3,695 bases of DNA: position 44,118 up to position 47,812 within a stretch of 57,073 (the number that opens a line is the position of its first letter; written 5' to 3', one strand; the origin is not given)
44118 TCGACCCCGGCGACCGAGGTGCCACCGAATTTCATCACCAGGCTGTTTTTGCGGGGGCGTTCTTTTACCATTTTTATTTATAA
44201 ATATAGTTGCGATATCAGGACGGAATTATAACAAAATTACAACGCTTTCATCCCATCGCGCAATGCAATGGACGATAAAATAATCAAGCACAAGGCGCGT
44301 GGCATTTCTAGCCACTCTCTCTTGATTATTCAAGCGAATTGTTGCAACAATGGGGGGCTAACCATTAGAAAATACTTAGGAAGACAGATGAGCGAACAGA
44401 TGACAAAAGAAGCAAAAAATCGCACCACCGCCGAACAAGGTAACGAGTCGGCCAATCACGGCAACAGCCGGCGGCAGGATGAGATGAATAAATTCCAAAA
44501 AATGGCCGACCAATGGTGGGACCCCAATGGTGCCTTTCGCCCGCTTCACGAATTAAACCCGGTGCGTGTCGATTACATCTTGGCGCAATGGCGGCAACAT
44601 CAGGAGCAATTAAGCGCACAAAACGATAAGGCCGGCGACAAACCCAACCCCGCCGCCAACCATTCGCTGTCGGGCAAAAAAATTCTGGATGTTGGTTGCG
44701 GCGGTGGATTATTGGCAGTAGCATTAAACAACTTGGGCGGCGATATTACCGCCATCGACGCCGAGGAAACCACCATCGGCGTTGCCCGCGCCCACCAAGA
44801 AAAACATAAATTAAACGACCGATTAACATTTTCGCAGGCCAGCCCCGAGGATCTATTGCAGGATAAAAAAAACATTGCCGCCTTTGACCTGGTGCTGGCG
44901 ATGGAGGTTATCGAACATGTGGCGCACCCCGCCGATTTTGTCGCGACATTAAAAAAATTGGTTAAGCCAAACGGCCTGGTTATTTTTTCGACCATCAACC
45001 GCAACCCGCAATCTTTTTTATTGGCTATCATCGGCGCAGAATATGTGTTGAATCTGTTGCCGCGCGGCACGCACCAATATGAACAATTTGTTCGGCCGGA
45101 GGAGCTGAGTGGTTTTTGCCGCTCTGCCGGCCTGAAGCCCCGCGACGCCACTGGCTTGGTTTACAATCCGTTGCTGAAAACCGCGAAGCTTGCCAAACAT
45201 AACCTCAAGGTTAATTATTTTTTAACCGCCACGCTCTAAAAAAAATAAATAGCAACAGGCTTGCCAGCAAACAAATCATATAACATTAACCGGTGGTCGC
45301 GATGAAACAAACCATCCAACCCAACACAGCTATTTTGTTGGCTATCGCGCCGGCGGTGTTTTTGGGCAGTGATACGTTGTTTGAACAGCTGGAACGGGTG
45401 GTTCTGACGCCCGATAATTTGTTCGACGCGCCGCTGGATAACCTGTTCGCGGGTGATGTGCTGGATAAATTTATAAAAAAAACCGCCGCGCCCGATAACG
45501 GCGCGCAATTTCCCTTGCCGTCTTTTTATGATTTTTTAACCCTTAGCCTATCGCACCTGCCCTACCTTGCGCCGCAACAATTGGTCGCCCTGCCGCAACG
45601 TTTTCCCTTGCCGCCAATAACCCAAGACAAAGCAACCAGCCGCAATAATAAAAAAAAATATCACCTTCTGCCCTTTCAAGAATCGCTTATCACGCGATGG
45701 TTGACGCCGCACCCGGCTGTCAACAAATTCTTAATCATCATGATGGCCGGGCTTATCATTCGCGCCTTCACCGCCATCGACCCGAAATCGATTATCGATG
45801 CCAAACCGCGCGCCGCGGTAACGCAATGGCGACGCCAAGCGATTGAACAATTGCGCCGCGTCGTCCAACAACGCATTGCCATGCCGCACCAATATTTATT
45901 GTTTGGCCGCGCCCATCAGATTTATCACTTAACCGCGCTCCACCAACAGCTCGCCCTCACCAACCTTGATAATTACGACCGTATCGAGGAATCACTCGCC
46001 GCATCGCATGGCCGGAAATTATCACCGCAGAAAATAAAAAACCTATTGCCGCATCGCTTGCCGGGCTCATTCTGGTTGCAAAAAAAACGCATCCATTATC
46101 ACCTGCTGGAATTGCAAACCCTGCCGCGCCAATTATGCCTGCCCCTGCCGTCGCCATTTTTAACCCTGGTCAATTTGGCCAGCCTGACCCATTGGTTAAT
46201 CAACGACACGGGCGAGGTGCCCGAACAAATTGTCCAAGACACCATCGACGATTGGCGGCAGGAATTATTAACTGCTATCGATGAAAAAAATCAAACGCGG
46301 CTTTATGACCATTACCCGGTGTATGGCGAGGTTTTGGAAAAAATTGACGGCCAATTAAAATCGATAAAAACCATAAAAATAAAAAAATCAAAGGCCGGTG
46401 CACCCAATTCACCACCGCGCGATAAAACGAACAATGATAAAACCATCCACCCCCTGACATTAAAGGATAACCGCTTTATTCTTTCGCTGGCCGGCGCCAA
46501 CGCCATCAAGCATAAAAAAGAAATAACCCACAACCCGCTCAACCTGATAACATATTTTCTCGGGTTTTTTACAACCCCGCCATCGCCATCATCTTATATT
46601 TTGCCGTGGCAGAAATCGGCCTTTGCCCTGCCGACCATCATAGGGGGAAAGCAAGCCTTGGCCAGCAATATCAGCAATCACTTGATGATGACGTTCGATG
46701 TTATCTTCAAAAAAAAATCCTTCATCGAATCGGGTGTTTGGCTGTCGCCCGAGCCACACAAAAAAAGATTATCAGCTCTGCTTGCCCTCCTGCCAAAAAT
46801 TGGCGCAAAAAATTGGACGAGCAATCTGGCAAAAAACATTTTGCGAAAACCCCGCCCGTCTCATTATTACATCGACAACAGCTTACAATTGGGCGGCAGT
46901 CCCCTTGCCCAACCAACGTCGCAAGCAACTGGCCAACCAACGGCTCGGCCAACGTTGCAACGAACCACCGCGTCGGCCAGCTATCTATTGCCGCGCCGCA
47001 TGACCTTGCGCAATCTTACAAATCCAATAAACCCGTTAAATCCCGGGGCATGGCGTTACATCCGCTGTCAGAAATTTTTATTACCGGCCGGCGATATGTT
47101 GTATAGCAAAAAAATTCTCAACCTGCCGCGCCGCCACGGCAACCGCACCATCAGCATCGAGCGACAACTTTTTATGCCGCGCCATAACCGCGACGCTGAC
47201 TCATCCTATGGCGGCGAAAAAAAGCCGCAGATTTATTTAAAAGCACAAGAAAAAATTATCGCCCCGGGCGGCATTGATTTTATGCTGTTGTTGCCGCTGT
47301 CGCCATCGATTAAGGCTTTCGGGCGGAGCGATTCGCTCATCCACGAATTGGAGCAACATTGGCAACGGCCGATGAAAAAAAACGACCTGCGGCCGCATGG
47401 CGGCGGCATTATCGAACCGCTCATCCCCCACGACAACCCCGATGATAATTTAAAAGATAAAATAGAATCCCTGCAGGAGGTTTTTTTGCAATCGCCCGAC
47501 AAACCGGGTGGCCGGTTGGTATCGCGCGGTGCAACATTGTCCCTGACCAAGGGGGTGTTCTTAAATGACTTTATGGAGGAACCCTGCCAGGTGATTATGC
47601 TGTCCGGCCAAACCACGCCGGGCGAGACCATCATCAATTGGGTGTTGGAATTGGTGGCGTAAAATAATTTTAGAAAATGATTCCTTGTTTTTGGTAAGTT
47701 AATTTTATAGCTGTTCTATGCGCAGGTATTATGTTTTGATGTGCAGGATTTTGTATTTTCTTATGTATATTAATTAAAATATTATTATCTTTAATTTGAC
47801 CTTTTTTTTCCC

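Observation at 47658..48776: AT-rich two-gene cassette: Panacea/DUF4065 antitoxin-like gene coupled to an unassigned 137-aa partner (candidate novel toxin-antitoxin or defence module)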

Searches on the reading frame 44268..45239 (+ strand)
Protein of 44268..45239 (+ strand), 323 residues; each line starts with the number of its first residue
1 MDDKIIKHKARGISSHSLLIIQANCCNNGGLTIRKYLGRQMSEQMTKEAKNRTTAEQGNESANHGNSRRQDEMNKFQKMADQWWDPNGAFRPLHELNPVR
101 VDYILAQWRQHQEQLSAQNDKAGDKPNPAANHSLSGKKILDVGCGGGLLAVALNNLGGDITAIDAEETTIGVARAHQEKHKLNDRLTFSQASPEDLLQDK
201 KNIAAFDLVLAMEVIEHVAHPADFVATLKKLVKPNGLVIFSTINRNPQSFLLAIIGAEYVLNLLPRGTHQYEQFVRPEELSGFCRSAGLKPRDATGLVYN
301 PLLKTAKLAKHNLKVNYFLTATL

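Call 61: search_protein_families(library=pfam, proteins=[window:44268-45239:+], max_evalue=0.001)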
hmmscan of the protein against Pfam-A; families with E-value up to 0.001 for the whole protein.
window:44268-45239:+ (323 aa): 14 families
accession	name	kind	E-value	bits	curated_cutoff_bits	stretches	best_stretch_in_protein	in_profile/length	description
PF13489.12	Methyltransf_23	-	3.4e-21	76.1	27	1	124-290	11-160/164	Methyltransferase domain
PF13847.12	Methyltransf_31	-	1.4e-18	67.5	27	1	135-244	3-113/145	Methyltransferase domain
PF08241.18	Methyltransf_11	-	4.4e-18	66.2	21.2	1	140-240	1-95/95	Methyltransferase domain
PF08242.18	Methyltransf_12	-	2.8e-16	60.5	30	1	140-237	1-97/98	Methyltransferase domain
PF13649.12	Methyltransf_25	-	3e-15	57.1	27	1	139-236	1-97/97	Methyltransferase domain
PF06325.19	PrmA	-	3.7e-11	43.5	22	1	134-243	160-261/296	Ribosomal protein L11 methyltransferase (PrmA)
PF02353.26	CMAS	-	2.2e-08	34.2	27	1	103-246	31-170/273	Mycolic acid cyclopropane synthetase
PF10294.15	Methyltransf_16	-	4.7e-08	33.4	21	1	122-246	39-161/174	Lysine methyltransferase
PF08003.17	Methyltransf_9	-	4.9e-07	29.5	23.8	1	133-243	113-220/315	Protein of unknown function (DUF1698)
PF05175.20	MTS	-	2.6e-06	27.6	23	1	135-209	31-102/170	Methyltransferase small domain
PF13679.12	Methyltransf_32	-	9e-06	26.1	27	1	136-211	26-107/143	Methyltransferase domain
PF03848.20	TehB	-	1.4e-05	25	20.4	1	132-190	27-85/193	Tellurite resistance protein TehB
PF01209.24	Ubie_methyltran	-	0.00069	19.5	20.1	0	132-265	44-175/233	ubiE/COQ5 methyltransferase family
PF09445.16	Methyltransf_15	-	0.00086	19.4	22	0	137-211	2-77/165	RNA cap guanine-N2 methyltransferase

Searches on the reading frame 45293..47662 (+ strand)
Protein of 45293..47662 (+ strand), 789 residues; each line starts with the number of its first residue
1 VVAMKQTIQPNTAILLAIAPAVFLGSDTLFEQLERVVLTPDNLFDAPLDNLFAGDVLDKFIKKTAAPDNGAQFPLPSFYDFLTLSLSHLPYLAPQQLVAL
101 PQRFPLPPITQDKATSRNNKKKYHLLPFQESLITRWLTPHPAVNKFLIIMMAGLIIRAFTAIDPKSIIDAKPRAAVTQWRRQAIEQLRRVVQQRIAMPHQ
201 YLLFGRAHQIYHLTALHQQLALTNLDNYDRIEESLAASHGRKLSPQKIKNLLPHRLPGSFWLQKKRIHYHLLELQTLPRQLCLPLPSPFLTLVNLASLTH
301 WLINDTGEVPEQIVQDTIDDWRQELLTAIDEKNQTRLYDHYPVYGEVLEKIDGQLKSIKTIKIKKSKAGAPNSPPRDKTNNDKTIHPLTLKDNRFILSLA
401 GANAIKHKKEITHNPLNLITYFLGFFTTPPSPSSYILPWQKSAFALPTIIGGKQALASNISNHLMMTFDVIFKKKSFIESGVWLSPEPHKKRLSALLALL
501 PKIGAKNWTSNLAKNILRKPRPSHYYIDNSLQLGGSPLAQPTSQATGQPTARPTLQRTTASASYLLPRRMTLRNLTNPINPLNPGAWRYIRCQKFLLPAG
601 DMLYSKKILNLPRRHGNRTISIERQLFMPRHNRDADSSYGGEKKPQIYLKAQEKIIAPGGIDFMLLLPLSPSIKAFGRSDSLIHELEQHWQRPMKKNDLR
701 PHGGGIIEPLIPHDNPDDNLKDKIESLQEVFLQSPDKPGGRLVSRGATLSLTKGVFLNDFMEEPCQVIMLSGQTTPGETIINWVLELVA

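Call 61: search_protein_families(library=pfam, proteins=[window:45293-47662:+], max_evalue=0.001)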
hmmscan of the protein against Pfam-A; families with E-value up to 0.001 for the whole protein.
window:45293-47662:+ (789 aa): 0 families

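Call 78: find_encoding_contigs(protein=window:45302-47662:+, flank=2000, max_places=10)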
Protein window:45302-47662:+ (786 aa): 1 contig read that carries it; 1 place shown.
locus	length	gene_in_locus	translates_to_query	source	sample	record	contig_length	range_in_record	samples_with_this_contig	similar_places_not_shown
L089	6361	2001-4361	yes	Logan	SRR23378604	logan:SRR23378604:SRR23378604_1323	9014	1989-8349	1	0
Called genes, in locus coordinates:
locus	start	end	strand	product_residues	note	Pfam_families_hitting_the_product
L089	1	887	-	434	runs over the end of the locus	PF00696:AA_kinase, PF01842:ACT, PF22468:ACT_9, PF13840:ACT_7, PF22468:ACT_9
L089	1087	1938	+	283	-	PF02353:CMAS, PF10294:Methyltransf_16, PF13489:Methyltransf_23, PF06325:PrmA, PF13847:Methyltransf_31, PF08241:Methyltransf_11, PF08242:Methyltransf_12, PF13649:Methyltransf_25, +4 more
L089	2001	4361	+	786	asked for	-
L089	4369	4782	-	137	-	-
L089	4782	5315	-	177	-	PF13274:SocA_Panacea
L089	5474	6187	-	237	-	PF00132:Hexapep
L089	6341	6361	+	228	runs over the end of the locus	?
